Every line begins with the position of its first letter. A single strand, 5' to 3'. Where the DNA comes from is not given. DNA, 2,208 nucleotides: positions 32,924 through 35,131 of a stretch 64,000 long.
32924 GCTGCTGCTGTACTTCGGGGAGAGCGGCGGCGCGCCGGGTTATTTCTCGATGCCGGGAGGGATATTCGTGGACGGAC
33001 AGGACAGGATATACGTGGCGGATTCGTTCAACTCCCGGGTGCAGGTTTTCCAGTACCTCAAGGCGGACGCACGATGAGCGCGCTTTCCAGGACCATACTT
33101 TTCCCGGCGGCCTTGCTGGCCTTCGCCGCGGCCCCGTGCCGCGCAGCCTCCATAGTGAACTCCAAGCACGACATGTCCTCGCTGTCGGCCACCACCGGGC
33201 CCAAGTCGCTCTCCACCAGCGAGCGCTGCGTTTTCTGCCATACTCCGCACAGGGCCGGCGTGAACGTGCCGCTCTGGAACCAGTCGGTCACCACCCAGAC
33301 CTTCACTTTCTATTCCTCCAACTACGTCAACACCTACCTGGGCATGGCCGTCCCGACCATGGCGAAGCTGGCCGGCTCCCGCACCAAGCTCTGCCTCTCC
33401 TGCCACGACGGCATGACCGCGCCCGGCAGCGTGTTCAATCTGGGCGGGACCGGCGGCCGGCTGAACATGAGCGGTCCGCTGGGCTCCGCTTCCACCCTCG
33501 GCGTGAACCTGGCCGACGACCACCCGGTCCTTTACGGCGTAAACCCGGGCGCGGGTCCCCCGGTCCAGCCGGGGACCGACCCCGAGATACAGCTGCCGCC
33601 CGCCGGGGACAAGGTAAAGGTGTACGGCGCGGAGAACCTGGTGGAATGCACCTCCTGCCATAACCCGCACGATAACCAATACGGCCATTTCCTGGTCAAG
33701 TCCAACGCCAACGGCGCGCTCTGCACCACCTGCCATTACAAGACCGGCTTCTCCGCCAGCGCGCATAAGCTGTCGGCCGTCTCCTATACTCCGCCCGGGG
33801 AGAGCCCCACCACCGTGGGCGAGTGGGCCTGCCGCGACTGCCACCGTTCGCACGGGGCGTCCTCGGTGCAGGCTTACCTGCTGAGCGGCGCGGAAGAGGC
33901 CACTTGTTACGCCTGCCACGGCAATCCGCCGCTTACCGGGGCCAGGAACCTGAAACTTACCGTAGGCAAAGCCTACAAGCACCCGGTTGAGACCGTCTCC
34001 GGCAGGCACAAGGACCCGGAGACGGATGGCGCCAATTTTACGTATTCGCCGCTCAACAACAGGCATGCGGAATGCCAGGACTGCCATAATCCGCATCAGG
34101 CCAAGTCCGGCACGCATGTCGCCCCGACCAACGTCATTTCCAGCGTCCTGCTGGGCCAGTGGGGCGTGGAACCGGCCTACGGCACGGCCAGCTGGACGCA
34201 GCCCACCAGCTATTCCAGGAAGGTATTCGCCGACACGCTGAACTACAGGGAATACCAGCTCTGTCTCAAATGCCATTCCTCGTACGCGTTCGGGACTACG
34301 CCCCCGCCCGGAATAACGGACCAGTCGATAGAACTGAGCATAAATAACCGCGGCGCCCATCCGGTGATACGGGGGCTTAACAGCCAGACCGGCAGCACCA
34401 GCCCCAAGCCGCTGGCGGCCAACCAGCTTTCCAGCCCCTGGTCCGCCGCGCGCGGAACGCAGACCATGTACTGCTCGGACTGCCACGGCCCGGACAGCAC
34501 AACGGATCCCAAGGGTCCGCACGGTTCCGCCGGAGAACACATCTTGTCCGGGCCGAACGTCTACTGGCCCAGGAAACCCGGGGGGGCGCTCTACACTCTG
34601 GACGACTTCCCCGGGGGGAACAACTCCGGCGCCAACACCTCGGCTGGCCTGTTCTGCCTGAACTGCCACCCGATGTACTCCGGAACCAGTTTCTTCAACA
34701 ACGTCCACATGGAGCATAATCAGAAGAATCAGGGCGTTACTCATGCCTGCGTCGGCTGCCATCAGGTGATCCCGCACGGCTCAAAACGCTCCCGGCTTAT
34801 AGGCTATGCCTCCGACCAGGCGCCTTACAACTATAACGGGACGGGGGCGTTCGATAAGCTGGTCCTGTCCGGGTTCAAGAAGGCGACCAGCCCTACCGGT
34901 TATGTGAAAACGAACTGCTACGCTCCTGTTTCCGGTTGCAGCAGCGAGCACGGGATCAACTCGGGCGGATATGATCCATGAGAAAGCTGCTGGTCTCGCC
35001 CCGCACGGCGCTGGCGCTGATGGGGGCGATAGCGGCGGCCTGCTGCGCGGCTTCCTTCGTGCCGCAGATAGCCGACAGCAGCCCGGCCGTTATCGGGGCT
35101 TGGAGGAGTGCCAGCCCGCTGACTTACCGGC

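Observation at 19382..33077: Family of four exported NHL propellers with invariant terminal motifs, always adjacent to cytochrome genes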

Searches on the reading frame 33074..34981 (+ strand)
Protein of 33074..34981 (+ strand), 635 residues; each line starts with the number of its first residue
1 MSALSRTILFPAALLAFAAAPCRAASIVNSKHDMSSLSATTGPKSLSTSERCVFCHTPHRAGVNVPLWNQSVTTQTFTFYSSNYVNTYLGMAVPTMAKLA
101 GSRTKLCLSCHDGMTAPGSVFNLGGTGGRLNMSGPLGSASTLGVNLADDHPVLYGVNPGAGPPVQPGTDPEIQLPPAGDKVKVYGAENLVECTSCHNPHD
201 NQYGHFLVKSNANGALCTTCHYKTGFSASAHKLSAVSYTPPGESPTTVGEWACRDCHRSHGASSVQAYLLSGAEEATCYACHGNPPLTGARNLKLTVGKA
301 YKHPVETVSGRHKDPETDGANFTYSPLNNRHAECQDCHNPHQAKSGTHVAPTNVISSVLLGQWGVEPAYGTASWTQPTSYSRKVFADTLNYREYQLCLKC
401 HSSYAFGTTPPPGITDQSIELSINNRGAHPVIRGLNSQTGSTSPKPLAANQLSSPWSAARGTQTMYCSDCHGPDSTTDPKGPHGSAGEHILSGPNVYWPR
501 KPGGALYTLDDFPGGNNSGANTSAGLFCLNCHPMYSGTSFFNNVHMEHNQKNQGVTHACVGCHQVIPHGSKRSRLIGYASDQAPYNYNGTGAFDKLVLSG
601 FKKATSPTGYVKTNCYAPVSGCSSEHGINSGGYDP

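Call 6: search_protein_families(library=pfam, proteins=[window:33074-34981:+], max_evalue=0.01)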
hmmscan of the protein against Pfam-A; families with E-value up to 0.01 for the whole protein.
window:33074-34981:+ (635 aa): 5 families
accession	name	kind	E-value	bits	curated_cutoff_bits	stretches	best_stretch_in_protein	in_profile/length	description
PF09699.15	Paired_CXXCH_1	-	2.8e-22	78.6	20.6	2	191-223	8-38/41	Doubled CXXCH motif (Paired_CXXCH_1)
PF14537.11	Cytochrom_c3_2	-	3.2e-10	40.8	25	1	188-282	5-78/79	Cytochrome c3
PF22113.1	Mtrc-MtrF_II-IV_dom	-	2.1e-09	37.6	30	1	247-404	3-130/176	Outer membrane cytochrome MtrC/MtrF-like, domains II/IV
PF14522.11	Cytochrome_C7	-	2.9e-09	37.1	24.8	1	213-282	12-66/67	Cytochrome c7 and related cytochrome c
PF03264.19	Cytochrom_NNT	-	3.6e-05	24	24.1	1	520-568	31-75/174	NapC/NirT cytochrome c family, N-terminal region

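Call 30: search_protein_families(library=ncbifam, proteins=[window:33074-34981:+], max_evalue=0.01)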
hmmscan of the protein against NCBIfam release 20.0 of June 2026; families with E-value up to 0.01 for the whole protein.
window:33074-34981:+ (635 aa): 6 families
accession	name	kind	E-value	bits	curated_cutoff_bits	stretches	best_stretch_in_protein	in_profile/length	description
TIGR03508.1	decahem_SO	subfamily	6.2e-20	71.8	192.2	2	187-283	92-175/258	DmsE family decaheme c-type cytochrome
TIGR01905.1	paired_CXXCH_1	subfamily_domain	2.3e-19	69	25.2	2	252-283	8-37/41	doubled CXXCH domain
NF041028.1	decahem_GSU2203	exception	2.6e-12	46.6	325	1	186-283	122-208/317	GSU2203 family decaheme c-type cytochrome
TIGR03153.1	cytochr_NrfH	equivalog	1.6e-11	44.4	134.2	0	29-115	32-113/138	cytochrome c nitrite reductase small subunit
TIGR03146.1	cyt_nit_nrfB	equivalog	9.8e-06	25.9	166.6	0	527-567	13-51/145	cytochrome c nitrite reductase pentaheme subunit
NF008659.0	PRK11659.1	equivalog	4.3e-05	23.3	184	0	527-566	48-85/188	cytochrome c nitrite reductase pentaheme subunit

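Call 82: search_solved_structures(query=window:33074-34981:+, max_evalue=1, show_alignments=2)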
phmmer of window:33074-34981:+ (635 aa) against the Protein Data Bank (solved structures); distinct sequences matched with E-value up to 1: 2.
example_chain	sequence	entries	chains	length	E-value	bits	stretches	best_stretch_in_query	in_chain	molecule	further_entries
7tfs_A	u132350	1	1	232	5.4e-30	107.5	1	12-223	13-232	Cytochrome c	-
9yuq_N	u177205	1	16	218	5.6e-26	94.3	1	7-223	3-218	Putative multiheme cytochrome c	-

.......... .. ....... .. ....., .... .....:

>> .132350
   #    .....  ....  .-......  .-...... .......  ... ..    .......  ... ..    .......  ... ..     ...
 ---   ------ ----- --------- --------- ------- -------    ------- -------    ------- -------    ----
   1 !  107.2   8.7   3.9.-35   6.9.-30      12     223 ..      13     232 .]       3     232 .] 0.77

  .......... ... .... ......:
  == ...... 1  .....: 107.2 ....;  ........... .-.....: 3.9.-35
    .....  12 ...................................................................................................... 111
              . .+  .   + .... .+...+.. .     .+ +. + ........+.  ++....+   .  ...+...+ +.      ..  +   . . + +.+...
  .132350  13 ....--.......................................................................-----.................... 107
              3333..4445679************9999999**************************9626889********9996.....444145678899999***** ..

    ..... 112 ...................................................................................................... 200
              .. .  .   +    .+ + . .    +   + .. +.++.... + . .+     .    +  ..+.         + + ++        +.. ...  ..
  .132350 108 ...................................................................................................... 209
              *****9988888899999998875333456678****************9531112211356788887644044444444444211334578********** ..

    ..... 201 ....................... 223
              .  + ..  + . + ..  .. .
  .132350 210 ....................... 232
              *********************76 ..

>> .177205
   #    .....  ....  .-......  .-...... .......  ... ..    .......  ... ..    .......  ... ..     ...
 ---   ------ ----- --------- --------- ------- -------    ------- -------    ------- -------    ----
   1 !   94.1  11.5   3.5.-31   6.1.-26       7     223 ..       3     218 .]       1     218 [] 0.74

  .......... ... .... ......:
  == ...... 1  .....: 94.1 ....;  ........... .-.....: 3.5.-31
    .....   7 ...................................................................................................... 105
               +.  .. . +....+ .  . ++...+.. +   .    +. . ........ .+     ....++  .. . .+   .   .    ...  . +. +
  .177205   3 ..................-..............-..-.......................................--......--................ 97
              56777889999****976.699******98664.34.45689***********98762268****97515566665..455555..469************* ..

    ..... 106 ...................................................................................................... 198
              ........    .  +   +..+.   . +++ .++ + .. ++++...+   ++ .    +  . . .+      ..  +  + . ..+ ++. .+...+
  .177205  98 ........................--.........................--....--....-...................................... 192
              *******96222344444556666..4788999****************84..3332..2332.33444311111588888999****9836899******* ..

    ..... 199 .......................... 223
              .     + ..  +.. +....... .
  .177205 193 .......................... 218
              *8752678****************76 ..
